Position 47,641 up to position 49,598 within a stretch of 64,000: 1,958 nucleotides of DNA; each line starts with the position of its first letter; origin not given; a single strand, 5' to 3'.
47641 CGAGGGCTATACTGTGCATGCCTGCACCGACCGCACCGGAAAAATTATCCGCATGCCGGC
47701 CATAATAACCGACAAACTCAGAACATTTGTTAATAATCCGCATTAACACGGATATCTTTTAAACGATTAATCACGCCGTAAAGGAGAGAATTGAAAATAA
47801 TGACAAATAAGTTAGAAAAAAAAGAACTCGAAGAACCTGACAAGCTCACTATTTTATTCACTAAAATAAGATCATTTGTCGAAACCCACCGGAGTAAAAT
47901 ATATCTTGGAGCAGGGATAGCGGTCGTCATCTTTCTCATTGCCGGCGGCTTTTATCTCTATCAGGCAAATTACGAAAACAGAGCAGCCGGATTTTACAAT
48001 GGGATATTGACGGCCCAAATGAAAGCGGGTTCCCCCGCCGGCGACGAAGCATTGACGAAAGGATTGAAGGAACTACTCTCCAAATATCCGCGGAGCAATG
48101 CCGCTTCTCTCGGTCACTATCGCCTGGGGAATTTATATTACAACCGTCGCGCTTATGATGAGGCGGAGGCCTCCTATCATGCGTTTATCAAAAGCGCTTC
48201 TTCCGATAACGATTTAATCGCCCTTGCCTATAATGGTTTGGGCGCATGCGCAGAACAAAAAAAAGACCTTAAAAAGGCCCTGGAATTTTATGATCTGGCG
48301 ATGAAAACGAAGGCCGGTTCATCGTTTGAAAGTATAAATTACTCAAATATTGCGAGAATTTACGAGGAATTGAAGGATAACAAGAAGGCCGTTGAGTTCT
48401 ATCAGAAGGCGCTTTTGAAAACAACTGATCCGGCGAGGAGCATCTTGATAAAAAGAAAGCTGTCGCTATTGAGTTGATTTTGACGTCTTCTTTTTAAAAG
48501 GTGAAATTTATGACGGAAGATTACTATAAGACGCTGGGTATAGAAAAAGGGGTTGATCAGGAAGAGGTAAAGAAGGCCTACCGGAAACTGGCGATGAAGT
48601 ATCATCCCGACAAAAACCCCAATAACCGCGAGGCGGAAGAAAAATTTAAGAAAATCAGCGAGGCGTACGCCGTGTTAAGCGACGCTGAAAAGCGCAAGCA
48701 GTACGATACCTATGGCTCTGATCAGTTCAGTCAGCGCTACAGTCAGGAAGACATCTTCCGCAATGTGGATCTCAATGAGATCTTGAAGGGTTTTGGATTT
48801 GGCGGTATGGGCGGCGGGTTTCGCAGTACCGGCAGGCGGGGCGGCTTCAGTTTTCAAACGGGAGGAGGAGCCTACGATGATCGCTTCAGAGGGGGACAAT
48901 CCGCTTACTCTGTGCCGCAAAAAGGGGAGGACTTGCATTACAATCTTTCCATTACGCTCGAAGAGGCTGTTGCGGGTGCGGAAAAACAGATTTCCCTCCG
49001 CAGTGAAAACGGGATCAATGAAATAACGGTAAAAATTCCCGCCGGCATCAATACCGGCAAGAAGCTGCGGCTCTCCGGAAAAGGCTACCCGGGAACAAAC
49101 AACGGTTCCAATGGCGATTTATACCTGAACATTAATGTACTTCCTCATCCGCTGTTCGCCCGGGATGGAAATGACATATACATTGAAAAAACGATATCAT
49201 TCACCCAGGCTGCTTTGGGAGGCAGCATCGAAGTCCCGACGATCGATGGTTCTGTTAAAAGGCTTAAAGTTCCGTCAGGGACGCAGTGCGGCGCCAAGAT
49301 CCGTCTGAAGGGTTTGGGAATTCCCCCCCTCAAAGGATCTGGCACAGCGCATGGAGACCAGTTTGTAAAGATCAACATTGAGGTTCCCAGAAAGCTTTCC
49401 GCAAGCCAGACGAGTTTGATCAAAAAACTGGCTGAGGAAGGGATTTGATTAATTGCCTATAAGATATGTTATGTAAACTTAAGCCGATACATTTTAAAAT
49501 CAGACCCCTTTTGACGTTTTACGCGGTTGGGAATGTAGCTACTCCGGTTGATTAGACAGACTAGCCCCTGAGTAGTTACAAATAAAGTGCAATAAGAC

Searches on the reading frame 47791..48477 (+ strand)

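Call 41: search_protein_families(library=pfam, proteins=[window:47791-48477:+], max_evalue=0.00001)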
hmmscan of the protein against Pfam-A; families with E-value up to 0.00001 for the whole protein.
window:47791-48477:+ (228 aa): 8 families
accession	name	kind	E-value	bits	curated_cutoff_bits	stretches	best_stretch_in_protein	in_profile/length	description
PF00515.34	TPR_1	-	2.6e-13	49.6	27.8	0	184-208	4-28/34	Tetratricopeptide repeat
PF13424.12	TPR_12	-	5.1e-12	46.2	30.1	1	143-208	2-72/77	Tetratricopeptide repeat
PF07719.23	TPR_2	-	2.7e-11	43.1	27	0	184-209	4-29/34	Tetratricopeptide repeat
PF13432.12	TPR_16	-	2.1e-10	41.3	32.7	1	110-171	1-58/65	Tetratricopeptide repeat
PF13176.12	TPR_7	-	1.3e-09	37.8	27.9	0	185-214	3-32/36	Tetratricopeptide repeat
PF13181.12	TPR_8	-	3.5e-09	36.5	25.7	0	184-208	4-28/34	Tetratricopeptide repeat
PF09976.15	TPR_21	-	2.1e-08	34.6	25.5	1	28-225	2-189/193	Tetratricopeptide repeat-like domain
PF13174.12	TPR_6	-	8.3e-07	29.7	26.3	0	186-208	5-27/33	Tetratricopeptide repeat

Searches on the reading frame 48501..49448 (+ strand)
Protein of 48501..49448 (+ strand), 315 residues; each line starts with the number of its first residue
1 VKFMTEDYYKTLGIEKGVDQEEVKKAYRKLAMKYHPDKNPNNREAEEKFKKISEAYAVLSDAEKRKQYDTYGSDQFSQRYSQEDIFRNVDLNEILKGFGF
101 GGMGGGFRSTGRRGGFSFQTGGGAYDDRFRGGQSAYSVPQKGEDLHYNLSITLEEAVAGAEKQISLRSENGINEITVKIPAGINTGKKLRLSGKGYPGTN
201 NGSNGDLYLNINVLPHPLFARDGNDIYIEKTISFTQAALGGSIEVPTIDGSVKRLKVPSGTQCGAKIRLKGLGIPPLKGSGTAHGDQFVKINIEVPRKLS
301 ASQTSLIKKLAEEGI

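Call 58: search_protein_families(library=pfam, proteins=[window:48501-49448:+], max_evalue=0.00001)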
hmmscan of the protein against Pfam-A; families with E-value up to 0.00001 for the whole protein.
window:48501-49448:+ (315 aa): 2 families
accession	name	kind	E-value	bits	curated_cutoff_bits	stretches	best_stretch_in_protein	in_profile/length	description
PF01556.23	DnaJ_C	-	3.7e-49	167.1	26.6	1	145-296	1-152/152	DnaJ C terminal domain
PF00226.36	DnaJ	-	6.9e-29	100.2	27.8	1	7-69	1-63/63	DnaJ domain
